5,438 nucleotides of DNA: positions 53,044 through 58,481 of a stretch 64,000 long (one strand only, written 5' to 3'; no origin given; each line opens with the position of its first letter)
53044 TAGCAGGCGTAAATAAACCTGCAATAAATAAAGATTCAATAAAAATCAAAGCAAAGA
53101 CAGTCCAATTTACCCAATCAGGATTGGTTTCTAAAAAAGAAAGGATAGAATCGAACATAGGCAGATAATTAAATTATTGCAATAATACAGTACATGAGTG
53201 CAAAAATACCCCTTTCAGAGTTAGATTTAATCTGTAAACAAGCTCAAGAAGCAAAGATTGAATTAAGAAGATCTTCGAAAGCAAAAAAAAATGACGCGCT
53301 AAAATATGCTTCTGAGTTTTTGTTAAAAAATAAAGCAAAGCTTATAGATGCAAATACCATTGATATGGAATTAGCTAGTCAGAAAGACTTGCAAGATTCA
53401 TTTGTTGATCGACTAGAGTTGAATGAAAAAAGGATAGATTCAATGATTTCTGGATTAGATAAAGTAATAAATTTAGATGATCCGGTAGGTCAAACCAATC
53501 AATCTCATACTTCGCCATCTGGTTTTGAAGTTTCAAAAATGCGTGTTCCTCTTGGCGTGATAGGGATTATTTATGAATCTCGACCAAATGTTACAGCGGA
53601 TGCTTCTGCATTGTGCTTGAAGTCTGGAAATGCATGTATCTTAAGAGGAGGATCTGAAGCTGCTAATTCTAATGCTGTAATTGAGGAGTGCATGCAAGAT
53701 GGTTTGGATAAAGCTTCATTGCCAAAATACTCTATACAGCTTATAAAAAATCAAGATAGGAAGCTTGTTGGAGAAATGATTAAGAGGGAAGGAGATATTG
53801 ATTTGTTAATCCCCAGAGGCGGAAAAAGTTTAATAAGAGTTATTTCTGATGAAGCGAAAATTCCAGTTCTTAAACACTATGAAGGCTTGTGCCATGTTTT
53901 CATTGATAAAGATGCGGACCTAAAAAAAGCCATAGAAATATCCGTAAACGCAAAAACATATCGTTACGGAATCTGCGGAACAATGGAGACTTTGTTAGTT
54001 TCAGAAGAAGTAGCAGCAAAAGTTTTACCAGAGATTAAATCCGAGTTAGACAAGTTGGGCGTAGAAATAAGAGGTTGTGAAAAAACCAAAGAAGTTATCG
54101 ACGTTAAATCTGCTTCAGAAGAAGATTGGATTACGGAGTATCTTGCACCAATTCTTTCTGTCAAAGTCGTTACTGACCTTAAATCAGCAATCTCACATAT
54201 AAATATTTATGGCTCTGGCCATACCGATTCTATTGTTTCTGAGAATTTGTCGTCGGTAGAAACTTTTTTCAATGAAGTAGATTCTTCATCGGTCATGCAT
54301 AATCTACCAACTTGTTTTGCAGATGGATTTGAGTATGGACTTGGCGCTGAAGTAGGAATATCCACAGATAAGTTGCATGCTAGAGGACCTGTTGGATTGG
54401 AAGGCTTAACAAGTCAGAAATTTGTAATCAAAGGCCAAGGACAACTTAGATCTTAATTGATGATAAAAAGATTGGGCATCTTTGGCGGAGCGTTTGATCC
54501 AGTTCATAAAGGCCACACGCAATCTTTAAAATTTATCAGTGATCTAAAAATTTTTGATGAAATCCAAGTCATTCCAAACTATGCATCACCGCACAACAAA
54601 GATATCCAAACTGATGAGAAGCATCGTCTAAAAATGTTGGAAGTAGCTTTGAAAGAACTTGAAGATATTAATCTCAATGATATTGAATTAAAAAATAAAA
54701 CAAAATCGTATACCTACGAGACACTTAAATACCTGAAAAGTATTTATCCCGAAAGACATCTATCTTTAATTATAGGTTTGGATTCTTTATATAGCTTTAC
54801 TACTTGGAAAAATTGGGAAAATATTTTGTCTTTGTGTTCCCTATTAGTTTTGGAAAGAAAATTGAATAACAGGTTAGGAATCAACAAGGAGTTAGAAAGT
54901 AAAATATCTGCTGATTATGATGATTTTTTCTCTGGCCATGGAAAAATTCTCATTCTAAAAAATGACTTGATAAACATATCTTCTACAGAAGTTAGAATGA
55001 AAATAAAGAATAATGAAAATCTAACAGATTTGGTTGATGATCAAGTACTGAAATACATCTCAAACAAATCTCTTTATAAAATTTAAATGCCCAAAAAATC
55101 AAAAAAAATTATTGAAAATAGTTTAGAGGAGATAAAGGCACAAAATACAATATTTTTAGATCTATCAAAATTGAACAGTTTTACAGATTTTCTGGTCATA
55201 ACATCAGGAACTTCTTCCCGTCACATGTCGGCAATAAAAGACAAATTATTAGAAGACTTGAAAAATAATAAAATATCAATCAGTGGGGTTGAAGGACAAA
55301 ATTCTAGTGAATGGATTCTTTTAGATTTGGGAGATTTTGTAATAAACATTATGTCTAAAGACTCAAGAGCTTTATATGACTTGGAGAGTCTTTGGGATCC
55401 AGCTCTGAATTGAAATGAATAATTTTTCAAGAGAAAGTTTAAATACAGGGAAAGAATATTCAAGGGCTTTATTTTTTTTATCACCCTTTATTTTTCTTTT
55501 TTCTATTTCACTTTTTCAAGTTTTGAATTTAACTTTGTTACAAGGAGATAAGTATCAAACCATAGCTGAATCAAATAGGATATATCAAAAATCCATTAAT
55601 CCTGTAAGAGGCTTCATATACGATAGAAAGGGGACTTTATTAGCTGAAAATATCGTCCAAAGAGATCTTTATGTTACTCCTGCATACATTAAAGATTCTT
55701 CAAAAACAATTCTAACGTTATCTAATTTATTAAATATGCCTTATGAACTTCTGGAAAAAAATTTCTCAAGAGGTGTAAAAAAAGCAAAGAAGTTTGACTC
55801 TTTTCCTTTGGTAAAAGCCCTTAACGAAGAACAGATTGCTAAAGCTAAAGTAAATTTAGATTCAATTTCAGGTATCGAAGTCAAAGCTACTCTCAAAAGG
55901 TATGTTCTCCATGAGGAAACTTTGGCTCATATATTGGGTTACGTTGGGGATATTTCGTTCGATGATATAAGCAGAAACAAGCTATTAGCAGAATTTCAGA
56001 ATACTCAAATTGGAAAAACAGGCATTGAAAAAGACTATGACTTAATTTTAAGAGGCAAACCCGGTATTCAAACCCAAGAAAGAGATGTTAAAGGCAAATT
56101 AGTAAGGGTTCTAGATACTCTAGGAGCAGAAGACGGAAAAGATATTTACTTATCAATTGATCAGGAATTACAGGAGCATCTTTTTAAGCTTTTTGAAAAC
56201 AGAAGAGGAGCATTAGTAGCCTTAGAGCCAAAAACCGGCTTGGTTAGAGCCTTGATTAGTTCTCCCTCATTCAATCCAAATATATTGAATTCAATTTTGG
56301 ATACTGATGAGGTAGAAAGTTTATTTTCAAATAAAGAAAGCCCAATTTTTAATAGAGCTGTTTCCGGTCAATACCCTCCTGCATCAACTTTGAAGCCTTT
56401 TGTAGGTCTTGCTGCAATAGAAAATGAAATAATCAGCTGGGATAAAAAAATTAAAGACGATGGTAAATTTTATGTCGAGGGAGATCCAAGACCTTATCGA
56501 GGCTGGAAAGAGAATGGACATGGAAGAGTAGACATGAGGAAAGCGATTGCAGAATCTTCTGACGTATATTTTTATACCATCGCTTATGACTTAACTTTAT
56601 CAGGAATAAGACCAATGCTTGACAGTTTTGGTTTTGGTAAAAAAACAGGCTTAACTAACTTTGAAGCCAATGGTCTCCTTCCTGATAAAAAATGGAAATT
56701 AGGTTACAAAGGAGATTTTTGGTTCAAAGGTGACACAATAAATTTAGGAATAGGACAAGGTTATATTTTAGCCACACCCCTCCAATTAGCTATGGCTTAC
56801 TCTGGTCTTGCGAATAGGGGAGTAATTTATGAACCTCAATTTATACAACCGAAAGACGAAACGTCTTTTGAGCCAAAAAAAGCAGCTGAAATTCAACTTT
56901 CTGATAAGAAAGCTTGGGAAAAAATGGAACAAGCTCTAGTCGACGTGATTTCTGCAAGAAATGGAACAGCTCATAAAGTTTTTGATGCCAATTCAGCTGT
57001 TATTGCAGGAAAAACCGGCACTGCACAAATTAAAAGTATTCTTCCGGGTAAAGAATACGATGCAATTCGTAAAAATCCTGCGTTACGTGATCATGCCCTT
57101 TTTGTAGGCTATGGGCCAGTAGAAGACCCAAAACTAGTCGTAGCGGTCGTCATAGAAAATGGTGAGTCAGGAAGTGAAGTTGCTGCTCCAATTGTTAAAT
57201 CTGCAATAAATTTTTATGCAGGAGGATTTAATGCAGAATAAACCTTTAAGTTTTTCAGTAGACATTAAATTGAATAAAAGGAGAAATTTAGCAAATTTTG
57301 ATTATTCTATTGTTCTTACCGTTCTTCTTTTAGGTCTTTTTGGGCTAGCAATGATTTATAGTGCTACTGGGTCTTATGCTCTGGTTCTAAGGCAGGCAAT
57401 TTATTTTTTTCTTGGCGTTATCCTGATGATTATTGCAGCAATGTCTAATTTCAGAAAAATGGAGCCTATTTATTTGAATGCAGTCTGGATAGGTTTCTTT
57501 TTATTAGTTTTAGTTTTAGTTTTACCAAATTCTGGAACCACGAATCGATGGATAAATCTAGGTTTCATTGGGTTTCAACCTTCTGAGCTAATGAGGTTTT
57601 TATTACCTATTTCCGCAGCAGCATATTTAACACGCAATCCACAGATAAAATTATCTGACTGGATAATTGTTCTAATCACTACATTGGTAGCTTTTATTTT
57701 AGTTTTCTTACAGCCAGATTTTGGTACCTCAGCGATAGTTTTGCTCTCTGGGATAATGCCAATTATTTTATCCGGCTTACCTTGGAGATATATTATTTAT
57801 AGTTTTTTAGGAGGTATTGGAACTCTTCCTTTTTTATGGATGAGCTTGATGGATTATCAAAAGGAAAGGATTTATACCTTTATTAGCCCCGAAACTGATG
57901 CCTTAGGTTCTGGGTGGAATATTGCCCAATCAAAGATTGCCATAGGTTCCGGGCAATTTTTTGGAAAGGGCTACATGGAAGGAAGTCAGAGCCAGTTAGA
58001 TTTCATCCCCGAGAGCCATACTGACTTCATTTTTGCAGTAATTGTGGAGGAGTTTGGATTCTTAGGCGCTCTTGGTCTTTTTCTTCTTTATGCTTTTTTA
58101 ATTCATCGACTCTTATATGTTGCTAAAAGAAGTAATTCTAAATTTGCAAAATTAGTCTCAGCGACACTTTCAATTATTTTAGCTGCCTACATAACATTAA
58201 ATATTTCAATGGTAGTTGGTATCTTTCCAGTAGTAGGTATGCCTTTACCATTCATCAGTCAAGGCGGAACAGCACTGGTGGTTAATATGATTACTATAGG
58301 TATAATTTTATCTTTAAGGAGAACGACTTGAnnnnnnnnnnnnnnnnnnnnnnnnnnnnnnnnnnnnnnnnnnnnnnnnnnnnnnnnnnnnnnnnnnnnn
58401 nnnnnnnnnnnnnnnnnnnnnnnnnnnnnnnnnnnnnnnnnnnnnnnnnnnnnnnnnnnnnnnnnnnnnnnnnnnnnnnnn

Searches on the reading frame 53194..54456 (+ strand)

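Call 34: search_protein_families(library=pfam, proteins=[window:53194-54456:+], max_evalue=0.00001)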
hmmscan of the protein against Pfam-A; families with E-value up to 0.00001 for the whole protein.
window:53194-54456:+ (420 aa): 1 family
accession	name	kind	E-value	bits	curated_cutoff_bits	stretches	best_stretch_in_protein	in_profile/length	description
PF00171.27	Aldedh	-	2.4e-23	82.9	23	1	9-290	30-298/461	Aldehyde dehydrogenase family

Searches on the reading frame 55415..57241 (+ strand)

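Call 34: search_protein_families(library=pfam, proteins=[window:55415-57241:+], max_evalue=0.00001)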
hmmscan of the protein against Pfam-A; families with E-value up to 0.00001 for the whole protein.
window:55415-57241:+ (608 aa): 2 families
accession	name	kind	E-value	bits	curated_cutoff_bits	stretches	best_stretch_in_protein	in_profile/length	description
PF00905.27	Transpeptidase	-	4.6e-61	207.1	22.1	1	265-597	1-297/299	Penicillin binding protein transpeptidase domain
PF03717.20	PBP_dimer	-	2.5e-35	122.9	24.4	1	61-232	2-178/180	Penicillin-binding Protein dimerisation domain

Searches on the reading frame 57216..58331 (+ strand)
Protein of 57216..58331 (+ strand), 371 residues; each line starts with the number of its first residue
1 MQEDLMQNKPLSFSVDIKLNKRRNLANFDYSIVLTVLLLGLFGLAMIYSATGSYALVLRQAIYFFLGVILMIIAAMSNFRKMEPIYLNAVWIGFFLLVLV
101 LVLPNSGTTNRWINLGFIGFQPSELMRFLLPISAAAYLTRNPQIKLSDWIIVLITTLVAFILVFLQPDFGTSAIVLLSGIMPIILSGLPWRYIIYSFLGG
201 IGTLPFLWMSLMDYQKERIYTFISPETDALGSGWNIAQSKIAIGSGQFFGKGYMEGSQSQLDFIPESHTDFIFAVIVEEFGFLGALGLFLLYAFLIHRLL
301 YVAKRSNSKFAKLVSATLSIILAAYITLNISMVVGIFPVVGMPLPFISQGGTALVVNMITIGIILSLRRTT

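Call 34: search_protein_families(library=pfam, proteins=[window:57216-58331:+], max_evalue=0.00001)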
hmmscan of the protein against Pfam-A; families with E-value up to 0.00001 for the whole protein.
window:57216-58331:+ (371 aa): 1 family
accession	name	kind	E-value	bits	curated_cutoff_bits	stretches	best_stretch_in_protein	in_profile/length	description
PF01098.24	FTSW_RODA_SPOVE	-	1.8e-89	300.6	26.4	1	32-369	4-352/356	Cell cycle protein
